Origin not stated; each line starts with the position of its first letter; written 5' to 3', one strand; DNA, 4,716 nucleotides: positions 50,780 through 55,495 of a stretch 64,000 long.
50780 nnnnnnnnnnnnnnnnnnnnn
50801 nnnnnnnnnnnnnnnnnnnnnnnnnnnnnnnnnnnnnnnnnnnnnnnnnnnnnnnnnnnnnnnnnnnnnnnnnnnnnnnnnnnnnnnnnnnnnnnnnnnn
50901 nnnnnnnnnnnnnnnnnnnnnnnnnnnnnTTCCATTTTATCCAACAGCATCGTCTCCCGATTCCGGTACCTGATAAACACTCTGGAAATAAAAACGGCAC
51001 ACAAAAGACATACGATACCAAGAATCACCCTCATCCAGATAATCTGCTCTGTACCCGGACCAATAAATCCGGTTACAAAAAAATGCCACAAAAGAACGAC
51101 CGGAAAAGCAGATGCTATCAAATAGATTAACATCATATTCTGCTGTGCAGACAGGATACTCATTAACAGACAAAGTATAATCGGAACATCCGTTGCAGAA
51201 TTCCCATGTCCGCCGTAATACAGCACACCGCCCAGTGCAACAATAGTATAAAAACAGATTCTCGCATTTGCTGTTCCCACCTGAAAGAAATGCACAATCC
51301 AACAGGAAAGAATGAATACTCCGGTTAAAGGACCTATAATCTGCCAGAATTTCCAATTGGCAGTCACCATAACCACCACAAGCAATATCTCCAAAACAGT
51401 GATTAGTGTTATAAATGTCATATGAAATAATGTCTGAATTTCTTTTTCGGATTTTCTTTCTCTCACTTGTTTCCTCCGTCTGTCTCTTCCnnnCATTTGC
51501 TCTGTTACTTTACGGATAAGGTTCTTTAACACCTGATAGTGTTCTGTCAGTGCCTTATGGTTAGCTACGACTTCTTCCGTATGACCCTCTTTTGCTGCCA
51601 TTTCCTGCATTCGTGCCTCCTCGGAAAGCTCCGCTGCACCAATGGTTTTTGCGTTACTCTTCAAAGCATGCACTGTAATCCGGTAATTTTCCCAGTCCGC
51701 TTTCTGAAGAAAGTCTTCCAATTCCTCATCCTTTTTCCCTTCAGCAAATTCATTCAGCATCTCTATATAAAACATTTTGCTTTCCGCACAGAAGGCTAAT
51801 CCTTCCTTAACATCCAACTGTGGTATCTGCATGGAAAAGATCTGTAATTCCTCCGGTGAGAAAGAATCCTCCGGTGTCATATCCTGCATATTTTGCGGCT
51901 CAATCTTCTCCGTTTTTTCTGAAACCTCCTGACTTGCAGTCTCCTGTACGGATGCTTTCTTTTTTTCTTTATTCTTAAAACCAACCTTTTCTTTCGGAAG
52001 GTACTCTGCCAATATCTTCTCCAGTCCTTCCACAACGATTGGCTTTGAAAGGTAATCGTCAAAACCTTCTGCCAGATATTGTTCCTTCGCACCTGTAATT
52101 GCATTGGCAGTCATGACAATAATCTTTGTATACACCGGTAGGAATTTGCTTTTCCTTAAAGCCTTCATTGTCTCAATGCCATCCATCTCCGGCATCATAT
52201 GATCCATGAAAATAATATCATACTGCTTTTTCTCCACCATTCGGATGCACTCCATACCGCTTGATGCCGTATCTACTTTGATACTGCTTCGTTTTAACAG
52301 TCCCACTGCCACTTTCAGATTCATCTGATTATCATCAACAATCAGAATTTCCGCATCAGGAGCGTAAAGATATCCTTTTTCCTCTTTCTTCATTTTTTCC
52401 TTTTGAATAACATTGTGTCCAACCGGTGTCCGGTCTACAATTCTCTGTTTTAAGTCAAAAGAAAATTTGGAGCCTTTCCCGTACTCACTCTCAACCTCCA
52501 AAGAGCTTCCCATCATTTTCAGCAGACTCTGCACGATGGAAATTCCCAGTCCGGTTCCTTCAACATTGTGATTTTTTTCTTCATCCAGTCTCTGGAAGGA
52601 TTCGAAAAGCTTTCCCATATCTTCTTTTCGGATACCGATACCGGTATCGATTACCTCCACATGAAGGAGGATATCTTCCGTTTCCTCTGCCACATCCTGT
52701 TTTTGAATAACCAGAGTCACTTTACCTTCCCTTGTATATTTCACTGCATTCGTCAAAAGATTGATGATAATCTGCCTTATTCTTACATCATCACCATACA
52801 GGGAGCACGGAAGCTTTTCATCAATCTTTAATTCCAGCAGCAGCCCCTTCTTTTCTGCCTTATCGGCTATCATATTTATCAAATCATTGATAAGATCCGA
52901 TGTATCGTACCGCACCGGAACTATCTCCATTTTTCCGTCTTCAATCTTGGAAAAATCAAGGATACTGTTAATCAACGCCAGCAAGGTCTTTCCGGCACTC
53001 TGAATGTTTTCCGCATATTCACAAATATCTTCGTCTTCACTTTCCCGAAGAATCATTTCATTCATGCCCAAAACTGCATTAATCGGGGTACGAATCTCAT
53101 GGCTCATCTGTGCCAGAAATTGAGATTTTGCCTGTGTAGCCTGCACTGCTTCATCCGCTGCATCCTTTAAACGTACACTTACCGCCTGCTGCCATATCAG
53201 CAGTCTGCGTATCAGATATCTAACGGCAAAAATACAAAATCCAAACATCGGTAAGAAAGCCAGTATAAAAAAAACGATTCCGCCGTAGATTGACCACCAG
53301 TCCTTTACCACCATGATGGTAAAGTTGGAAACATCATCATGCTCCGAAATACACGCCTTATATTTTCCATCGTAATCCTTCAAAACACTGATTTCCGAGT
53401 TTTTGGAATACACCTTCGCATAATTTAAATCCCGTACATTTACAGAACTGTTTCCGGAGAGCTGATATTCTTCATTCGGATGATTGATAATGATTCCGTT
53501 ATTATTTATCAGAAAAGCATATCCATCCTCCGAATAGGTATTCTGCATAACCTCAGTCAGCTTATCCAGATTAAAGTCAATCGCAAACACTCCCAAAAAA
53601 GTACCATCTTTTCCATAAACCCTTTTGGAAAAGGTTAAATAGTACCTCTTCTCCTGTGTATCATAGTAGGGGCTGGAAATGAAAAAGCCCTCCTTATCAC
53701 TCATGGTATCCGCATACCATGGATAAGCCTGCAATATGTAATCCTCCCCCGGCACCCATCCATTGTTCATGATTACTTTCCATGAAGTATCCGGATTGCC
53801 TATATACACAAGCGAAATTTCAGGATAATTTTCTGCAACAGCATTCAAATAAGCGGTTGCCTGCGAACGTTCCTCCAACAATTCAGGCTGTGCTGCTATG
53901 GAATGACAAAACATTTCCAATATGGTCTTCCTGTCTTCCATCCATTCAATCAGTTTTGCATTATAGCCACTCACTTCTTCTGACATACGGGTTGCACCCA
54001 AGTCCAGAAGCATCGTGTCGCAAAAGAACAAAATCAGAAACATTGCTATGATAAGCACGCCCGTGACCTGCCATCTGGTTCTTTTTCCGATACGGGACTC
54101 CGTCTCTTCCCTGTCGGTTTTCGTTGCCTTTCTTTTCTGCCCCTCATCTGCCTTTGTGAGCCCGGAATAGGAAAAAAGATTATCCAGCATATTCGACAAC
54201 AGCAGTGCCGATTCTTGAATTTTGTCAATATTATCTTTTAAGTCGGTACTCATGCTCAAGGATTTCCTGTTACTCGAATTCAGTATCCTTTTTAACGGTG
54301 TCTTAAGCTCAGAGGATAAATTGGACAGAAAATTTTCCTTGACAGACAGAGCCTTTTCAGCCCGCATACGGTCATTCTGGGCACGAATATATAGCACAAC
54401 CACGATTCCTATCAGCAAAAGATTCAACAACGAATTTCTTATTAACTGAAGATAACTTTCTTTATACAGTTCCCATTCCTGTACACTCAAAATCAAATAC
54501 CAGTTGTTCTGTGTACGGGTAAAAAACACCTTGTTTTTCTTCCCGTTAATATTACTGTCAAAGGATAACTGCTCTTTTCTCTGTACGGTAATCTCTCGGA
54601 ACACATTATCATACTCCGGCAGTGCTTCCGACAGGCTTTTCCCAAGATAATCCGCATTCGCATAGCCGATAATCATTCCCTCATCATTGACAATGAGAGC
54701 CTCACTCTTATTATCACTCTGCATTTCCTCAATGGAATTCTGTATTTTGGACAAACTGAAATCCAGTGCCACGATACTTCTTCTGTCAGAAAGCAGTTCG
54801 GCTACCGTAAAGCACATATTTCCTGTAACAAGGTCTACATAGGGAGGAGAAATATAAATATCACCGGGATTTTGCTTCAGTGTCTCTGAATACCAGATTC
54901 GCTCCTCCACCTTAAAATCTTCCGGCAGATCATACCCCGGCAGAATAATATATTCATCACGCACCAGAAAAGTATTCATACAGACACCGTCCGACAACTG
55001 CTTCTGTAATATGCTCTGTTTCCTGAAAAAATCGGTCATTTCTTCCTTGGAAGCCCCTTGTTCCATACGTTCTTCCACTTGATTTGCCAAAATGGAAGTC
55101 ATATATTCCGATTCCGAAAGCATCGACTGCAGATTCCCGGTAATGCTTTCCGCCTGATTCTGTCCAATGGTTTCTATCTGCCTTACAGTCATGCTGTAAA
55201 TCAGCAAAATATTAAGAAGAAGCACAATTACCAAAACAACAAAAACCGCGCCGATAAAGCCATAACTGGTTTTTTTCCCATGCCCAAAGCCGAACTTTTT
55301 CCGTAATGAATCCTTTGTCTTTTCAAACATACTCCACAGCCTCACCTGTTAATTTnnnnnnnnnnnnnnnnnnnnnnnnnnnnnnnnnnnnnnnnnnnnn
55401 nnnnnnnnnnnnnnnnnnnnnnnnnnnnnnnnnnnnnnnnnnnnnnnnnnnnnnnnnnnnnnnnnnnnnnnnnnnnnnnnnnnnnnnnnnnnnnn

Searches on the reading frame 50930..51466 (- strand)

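Call 23: search_protein_families(library=pfam, proteins=[window:50930-51466:-], max_evalue=10)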
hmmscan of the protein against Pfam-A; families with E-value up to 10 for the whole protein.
window:50930-51466:- (179 aa): 3 families
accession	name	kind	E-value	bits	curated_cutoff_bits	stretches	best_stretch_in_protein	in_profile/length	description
PF25587.1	Rv2743c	-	0.63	10.1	27.7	1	127-169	42-82/237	Rv2743c family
PF13829.11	DUF4191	-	1.8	8.4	30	1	9-57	21-69/219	Domain of unknown function (DUF4191)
PF25637.1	DUF7942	-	4.6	7.7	26.7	1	105-170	33-102/104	Family of unknown function (DUF7942)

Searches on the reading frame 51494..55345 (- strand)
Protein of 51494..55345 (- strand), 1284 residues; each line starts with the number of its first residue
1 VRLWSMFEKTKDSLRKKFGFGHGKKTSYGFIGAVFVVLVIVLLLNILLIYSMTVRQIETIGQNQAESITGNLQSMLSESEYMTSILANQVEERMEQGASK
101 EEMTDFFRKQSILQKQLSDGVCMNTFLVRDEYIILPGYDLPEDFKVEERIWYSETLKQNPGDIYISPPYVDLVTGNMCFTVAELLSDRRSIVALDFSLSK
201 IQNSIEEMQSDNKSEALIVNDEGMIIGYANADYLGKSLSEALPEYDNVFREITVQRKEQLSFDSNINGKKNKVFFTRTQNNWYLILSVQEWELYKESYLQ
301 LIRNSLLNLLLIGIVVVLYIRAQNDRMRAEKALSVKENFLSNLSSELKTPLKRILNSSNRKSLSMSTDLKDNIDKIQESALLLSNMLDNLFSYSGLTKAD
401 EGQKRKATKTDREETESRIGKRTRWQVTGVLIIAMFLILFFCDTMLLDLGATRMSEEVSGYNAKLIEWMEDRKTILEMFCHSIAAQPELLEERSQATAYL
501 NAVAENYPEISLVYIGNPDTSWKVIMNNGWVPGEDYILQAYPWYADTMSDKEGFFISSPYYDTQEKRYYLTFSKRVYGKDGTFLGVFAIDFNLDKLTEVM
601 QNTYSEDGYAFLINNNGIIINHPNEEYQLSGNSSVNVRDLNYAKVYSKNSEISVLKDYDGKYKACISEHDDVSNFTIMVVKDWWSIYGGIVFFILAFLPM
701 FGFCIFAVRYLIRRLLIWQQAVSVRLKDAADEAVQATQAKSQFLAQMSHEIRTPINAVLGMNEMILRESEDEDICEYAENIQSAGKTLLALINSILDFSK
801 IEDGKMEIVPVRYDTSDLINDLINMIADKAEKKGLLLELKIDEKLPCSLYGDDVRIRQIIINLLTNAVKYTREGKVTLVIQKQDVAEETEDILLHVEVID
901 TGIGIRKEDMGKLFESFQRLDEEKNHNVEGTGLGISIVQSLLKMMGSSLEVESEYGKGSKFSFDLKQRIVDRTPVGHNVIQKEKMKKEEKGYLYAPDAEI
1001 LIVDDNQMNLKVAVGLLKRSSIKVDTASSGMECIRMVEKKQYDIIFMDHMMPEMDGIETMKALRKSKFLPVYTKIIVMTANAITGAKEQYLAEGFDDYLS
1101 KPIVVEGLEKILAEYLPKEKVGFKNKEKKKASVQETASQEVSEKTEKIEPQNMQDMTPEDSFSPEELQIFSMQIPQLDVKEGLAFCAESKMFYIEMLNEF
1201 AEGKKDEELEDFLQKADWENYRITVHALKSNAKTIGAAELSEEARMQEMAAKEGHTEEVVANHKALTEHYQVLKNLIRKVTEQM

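Call 4: search_protein_families(library=pfam, proteins=[window:51494-55345:-], max_evalue=0.01)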
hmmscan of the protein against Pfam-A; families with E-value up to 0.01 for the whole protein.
window:51494-55345:- (1284 aa): 7 families
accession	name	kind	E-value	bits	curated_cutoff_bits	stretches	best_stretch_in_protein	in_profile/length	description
PF02743.24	dCache_1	-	1.9e-35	123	45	2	476-632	22-187/240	Cache domain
PF00512.31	HisKA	-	4.4e-26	91.1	26.9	2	739-804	1-66/66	His Kinase A (phospho-acceptor) domain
PF02518.31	HATPase_c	-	1.1e-25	90.7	26.4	1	851-967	1-109/111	Histidine kinase-, DNA gyrase B-, and HSP90-like ATPase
PF00072.30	Response_reg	-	1.4e-24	86.8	30.2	1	1000-1111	1-109/111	Response regulator receiver domain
PF22673.2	MCP-like_PDC_1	-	6.4e-15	56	27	2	510-598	31-113/113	Methyl-accepting chemotaxis protein-like, first PDC sensor domain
PF20274.4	cREC_REC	-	6.3e-05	24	27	1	1023-1085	14-79/88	Cyclic-phosphate processing Receiver domain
PF01627.28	Hpt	-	0.0036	17.9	24.6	0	1207-1272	15-80/84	Hpt domain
